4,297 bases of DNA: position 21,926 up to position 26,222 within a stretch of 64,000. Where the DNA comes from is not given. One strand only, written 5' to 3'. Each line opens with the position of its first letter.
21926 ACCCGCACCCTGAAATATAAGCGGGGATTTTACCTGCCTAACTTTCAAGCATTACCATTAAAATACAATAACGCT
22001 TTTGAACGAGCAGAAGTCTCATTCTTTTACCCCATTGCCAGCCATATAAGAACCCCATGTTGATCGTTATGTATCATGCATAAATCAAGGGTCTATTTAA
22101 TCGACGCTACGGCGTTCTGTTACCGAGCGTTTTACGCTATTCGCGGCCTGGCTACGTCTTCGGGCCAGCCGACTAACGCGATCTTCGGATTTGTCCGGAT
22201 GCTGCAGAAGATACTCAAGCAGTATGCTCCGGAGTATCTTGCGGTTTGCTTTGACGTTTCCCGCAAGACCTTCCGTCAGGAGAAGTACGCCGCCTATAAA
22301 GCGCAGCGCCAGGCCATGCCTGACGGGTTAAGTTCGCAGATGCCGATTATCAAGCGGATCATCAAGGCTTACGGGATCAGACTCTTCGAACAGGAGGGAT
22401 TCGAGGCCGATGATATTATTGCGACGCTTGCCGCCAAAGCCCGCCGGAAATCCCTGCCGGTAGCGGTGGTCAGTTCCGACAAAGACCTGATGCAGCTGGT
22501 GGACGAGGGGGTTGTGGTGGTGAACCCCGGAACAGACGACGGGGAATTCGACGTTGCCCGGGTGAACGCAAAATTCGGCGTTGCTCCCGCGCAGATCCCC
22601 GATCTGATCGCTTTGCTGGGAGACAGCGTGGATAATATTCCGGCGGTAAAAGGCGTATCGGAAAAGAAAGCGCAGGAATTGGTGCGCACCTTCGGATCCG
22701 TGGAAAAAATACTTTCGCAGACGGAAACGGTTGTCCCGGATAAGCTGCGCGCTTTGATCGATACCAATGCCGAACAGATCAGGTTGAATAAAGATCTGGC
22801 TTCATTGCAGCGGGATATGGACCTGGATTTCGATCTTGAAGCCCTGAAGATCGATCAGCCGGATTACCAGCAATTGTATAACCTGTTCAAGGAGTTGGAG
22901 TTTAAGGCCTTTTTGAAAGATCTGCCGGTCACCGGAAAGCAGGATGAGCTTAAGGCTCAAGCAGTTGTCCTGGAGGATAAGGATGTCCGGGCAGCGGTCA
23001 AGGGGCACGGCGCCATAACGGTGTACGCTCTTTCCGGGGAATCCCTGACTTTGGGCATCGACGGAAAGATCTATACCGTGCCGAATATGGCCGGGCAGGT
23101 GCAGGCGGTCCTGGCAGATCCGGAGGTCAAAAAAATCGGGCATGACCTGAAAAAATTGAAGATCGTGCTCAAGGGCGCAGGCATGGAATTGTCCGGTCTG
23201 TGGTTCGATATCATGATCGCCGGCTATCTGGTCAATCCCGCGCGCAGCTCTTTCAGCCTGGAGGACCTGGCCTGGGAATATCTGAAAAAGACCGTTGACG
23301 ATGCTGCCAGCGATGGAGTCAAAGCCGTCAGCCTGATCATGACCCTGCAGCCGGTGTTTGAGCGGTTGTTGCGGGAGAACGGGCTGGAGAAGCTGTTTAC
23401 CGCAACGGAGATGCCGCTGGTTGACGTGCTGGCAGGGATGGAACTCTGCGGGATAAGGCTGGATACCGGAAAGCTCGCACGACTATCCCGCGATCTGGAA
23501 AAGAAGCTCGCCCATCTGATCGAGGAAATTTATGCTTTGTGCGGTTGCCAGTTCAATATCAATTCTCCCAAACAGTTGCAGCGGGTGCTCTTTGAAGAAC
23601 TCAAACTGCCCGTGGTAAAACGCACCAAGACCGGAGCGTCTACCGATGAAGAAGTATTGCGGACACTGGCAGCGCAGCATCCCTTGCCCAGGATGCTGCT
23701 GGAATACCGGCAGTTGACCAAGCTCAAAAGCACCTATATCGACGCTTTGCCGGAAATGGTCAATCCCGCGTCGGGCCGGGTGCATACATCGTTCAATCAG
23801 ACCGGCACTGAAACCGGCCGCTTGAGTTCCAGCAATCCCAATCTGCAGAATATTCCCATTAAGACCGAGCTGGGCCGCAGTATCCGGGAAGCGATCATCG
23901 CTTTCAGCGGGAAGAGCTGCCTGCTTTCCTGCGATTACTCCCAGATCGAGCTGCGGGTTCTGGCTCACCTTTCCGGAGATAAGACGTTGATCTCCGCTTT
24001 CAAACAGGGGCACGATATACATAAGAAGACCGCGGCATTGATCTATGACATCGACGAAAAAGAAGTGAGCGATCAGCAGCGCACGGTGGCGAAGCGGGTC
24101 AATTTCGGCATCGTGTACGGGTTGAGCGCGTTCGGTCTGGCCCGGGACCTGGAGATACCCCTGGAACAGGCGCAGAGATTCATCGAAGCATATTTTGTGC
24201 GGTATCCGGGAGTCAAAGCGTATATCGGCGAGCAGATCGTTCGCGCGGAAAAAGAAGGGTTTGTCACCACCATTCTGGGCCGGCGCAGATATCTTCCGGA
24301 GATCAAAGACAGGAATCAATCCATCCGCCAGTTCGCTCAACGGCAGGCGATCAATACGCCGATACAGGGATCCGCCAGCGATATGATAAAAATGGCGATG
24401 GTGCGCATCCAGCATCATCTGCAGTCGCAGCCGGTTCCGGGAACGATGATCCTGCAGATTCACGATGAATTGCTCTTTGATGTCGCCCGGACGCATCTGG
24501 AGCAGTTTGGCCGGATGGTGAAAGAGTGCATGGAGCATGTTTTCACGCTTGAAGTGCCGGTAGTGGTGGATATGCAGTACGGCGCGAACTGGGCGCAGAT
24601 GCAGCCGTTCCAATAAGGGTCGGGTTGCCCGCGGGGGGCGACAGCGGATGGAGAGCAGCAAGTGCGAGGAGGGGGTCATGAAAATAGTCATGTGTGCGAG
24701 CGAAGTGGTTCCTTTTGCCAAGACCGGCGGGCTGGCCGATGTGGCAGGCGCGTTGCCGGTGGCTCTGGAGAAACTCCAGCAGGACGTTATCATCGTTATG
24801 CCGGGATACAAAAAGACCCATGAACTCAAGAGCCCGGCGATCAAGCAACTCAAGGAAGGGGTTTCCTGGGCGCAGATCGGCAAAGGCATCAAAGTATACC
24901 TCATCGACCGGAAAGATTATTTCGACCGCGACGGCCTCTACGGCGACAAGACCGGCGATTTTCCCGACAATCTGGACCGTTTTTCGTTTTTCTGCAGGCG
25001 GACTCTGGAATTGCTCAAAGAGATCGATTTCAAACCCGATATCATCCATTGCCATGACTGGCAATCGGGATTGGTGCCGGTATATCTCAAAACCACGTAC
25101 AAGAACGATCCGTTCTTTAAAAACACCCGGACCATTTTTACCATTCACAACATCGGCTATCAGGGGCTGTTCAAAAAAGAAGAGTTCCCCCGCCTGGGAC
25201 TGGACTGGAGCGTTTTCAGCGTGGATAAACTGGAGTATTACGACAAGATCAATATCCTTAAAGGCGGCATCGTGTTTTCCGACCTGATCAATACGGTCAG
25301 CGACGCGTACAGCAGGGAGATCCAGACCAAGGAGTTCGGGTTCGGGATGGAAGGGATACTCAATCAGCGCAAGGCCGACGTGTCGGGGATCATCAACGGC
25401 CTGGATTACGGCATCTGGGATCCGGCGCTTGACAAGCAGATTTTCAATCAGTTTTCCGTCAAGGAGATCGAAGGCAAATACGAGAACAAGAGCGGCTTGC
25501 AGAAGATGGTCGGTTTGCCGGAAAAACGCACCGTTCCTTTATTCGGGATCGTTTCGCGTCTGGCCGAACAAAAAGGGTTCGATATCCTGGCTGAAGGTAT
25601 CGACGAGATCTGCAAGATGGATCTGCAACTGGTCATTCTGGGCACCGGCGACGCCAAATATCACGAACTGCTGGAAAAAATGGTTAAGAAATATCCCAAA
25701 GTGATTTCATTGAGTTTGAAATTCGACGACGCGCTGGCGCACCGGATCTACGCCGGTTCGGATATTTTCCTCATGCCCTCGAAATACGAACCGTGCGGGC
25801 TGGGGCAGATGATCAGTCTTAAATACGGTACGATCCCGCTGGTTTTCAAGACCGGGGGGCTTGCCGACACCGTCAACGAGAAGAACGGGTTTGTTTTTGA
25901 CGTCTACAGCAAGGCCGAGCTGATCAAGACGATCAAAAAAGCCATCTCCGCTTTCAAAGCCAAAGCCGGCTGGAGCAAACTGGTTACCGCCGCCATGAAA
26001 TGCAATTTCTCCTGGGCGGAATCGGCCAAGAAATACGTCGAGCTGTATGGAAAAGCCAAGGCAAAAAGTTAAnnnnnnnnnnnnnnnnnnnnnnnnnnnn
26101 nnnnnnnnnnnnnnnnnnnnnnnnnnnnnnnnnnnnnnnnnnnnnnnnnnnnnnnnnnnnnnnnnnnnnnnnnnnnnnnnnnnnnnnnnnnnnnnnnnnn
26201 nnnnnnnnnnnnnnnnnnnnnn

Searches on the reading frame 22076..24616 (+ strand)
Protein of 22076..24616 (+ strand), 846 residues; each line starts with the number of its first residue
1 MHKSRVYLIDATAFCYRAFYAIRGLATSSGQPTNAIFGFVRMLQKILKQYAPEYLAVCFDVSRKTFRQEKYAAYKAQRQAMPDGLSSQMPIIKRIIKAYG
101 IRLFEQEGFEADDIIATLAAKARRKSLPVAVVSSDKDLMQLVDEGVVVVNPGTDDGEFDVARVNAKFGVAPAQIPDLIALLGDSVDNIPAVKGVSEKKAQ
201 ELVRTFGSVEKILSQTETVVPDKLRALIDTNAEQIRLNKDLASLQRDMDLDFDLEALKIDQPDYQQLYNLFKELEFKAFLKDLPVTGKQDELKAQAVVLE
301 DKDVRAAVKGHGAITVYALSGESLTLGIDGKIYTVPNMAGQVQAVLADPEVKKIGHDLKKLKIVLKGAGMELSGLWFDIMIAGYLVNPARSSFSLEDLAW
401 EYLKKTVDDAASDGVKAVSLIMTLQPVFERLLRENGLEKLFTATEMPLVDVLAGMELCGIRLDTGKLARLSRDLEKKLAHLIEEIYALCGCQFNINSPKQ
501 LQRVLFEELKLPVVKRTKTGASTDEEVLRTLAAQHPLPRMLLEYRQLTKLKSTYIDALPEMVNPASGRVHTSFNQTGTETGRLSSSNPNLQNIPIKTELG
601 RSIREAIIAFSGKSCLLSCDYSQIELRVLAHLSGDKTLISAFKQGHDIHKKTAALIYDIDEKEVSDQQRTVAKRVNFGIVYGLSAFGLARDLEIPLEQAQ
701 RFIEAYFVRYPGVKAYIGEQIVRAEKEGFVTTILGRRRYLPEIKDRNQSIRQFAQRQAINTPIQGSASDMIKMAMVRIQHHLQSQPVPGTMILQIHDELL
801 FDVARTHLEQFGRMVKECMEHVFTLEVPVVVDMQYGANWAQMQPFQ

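Call 7: search_protein_families(library=pfam, proteins=[window:22076-24616:+], max_evalue=0.01)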
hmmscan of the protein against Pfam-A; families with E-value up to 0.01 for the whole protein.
window:22076-24616:+ (846 aa): 5 families
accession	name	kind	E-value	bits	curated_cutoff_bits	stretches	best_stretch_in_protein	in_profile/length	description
PF00476.26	DNA_pol_A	-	2.9e-161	537.1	34.3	1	466-840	3-380/381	DNA polymerase family A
PF02739.22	5_3_exonuc_N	-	9.8e-58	194.9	34.3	1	6-168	2-164/164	5'-3' exonuclease, N-terminal resolvase-like domain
PF01367.25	5_3_exonuc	-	2.2e-26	92.6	40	1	169-264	1-96/97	5'-3' exonuclease, C-terminal SAM fold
PF22619.2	DNA_polI_exo1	-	6.1e-12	46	27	1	341-408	39-106/140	DNA polymerase I, ribonuclease H-like domain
PF01612.26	DNA_pol_A_exo1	-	2.5e-08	34.3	23.6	1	338-408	64-133/173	3'-5' exonuclease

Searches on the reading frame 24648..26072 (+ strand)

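Call 7: search_protein_families(library=pfam, proteins=[window:24648-26072:+], max_evalue=0.01)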
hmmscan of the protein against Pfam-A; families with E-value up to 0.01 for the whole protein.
window:24648-26072:+ (474 aa): 5 families
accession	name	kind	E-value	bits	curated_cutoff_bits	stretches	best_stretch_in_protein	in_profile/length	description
PF08323.17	Glyco_transf_5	-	2.1e-87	293.2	22.7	1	12-239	1-238/239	Starch synthase catalytic domain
PF00534.26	Glycos_transf_1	-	2.6e-16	60.1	26.4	1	292-434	11-157/172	Glycosyl transferases group 1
PF13692.12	Glyco_trans_1_4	-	1.1e-14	55.4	27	1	297-433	2-140/142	Glycosyl transferases group 1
PF20706.3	GT4-conflict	-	4.9e-06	26.2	26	1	300-460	201-382/385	Family 4 Glycosyltransferase in conflict systems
PF13439.12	Glyco_transf_4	-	7.9e-06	26.4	28.5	1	102-178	44-115/170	Glycosyltransferase Family 4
